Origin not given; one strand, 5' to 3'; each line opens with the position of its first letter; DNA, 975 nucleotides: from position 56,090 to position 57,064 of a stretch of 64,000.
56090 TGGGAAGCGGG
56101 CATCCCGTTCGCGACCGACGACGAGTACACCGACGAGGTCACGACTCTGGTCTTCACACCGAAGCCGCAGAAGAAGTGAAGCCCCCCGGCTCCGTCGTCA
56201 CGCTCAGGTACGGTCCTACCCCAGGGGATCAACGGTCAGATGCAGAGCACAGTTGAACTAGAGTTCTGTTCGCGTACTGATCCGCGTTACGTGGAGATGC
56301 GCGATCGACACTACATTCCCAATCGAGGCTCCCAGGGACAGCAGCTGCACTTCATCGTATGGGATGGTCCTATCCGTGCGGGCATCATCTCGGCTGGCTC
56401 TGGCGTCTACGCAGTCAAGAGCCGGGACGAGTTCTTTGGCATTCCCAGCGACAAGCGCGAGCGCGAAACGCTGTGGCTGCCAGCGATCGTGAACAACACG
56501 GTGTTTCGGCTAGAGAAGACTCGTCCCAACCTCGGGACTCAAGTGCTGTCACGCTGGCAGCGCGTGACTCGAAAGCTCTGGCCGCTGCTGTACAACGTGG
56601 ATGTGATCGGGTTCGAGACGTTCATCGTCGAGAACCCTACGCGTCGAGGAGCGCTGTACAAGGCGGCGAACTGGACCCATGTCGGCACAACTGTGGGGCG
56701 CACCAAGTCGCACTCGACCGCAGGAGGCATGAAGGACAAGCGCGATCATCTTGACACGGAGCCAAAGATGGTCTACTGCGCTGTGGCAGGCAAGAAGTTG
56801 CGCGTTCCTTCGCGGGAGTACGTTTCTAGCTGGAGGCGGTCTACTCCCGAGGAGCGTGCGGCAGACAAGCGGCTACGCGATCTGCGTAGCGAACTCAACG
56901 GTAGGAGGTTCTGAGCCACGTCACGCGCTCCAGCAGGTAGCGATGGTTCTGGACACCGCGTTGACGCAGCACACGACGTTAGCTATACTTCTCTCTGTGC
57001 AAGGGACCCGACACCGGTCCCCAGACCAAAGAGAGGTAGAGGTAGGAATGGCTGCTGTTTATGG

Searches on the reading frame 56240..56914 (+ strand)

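Call 71: search_protein_families(library=pfam, proteins=[window:56240-56914:+], max_evalue=0.01)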
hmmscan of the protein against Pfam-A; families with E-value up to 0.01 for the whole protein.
window:56240-56914:+ (224 aa): 1 family
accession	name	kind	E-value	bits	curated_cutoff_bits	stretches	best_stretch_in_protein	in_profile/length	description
PF14236.12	DruA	-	3e-09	36.9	27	1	18-162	66-228/297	Druantia protein DruA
